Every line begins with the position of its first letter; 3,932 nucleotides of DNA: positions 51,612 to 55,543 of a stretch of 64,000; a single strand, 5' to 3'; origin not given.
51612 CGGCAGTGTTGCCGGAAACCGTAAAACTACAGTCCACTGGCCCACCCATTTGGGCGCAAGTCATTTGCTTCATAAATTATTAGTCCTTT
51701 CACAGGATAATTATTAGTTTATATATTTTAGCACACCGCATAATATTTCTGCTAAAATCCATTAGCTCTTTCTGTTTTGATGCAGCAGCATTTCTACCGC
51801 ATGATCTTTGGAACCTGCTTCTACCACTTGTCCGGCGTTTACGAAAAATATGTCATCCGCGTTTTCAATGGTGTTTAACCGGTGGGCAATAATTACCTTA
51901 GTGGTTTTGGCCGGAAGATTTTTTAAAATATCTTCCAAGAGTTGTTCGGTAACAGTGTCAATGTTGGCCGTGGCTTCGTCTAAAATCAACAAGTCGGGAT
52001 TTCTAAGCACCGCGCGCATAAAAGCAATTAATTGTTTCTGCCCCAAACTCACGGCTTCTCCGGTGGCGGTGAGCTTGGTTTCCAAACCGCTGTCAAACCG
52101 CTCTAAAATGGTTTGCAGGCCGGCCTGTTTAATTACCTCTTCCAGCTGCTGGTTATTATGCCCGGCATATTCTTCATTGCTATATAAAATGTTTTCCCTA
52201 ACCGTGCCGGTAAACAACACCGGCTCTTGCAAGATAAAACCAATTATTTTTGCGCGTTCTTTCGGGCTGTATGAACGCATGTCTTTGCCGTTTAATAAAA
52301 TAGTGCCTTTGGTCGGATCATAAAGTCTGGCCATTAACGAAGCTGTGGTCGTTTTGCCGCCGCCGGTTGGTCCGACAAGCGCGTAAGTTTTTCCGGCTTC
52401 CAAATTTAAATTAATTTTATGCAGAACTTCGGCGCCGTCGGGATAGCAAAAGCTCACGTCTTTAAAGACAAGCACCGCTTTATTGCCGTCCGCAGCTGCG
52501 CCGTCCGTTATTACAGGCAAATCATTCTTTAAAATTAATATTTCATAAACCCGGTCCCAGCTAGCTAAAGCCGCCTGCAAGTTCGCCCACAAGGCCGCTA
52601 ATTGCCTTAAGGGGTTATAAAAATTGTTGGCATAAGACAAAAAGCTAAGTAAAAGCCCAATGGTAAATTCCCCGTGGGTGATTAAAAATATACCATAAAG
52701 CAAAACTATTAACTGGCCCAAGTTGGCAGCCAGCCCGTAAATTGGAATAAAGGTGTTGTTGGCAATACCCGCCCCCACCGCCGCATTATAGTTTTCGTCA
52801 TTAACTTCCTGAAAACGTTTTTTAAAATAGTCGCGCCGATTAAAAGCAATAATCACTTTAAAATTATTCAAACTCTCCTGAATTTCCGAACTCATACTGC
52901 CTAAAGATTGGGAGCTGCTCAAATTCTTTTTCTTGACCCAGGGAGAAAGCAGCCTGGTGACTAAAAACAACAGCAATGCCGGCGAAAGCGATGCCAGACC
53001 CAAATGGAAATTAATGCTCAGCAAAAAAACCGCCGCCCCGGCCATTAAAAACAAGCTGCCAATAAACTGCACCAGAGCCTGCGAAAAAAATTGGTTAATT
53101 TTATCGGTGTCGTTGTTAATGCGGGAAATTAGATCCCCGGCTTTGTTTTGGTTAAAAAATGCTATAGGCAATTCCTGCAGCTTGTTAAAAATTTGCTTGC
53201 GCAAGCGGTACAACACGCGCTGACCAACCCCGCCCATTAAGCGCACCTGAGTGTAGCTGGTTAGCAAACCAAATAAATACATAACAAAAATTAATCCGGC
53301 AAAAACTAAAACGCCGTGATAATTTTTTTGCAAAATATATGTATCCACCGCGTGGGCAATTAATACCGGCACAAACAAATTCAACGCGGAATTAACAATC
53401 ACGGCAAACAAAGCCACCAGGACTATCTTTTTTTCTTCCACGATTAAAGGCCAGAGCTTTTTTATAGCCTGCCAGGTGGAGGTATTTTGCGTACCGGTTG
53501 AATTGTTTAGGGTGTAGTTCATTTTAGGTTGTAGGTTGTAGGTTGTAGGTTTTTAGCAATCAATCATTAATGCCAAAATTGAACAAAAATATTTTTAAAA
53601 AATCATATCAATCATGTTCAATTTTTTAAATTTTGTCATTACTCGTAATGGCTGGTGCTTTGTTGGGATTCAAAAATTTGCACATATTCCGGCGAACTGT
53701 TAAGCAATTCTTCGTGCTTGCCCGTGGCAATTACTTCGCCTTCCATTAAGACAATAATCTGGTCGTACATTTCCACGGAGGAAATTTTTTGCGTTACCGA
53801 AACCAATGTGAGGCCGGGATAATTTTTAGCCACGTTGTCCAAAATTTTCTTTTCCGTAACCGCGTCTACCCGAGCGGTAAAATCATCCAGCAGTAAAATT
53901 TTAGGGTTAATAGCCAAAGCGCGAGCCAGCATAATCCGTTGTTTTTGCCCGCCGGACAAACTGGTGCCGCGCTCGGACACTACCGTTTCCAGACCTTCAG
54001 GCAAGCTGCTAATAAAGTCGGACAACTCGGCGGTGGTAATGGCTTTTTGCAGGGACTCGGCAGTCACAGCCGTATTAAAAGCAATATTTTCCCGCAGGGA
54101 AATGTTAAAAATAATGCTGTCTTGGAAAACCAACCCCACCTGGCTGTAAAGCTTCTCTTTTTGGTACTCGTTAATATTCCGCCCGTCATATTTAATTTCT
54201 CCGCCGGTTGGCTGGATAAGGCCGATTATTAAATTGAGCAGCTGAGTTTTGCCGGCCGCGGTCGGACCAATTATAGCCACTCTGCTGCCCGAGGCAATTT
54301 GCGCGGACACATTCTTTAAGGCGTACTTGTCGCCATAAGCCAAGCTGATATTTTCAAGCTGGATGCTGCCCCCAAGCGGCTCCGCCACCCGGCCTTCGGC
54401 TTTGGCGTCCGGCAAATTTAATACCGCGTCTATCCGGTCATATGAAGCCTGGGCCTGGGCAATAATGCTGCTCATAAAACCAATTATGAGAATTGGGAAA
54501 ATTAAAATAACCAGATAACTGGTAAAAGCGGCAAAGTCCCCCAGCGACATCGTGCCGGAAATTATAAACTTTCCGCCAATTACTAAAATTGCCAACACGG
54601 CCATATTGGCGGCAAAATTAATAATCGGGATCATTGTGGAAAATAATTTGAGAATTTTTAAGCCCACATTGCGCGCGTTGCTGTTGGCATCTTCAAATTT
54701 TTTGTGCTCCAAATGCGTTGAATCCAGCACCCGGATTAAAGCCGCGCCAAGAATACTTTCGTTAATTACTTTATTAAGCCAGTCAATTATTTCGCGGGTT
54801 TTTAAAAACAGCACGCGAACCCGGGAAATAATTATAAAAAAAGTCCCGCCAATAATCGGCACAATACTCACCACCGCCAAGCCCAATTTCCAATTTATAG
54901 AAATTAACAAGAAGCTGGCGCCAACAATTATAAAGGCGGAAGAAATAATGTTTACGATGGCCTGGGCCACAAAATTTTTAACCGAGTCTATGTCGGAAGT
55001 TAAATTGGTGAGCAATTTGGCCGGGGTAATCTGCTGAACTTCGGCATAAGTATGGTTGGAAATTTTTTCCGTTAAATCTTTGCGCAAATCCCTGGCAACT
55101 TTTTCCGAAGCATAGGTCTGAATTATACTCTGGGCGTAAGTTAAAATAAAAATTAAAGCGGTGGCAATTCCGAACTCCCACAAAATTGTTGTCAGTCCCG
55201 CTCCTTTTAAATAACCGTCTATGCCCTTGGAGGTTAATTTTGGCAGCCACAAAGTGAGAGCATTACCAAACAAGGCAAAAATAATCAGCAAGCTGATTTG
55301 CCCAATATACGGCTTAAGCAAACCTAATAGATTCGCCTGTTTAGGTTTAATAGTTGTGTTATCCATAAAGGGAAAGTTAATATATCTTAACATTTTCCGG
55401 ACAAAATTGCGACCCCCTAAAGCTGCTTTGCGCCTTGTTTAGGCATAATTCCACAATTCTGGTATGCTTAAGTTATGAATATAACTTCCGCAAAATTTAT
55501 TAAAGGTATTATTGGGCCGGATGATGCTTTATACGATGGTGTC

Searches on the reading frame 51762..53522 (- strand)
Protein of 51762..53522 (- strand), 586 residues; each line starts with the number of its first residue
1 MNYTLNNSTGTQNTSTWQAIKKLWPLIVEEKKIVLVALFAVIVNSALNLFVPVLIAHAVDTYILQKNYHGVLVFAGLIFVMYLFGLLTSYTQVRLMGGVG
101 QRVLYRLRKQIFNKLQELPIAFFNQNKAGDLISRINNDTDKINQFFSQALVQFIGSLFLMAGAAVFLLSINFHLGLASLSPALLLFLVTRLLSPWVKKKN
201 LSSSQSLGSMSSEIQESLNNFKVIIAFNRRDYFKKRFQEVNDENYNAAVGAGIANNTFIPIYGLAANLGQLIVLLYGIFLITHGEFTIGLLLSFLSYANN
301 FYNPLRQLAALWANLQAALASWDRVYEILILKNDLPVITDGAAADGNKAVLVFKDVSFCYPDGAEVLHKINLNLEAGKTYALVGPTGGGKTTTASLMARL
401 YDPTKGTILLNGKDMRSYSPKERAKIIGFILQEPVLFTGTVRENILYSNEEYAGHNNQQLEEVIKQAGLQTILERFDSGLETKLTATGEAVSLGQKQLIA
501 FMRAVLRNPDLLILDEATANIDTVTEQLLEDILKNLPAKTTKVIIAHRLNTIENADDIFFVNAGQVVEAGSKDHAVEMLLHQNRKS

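Call 22: search_protein_families(library=pfam, proteins=[window:51762-53522:-], max_evalue=0.001)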
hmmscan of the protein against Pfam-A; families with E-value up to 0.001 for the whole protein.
window:51762-53522:- (586 aa): 5 families
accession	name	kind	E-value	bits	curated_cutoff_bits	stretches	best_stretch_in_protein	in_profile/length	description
PF00664.28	ABC_membrane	-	3.8e-54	184.7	28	1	35-304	2-273/274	ABC transporter transmembrane region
PF00005.33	ABC_tran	-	2.3e-30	106.4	25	1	367-519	1-137/137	ABC transporter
PF13401.12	AAA_22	-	0.00016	22.5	27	0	380-536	8-110/130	AAA domain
PF00004.35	AAA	-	0.00016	22.5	21.2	1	382-529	3-119/131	ATPase family associated with various cellular activities (AAA)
PF02463.25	SMC_N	-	0.00019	21.4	40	0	453-562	135-212/220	RecF/RecN/SMC N terminal domain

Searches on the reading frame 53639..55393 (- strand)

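Call 23: search_protein_families(library=pfam, proteins=[window:53639-55393:-], max_evalue=0.001)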
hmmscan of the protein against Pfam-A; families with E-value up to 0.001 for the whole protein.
window:53639-55393:- (584 aa): 2 families
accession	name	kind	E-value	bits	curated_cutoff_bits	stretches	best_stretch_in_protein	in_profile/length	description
PF00664.28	ABC_membrane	-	3.5e-37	129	28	1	35-300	3-273/274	ABC transporter transmembrane region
PF00005.33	ABC_tran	-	3.9e-31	108.9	25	1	359-507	1-137/137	ABC transporter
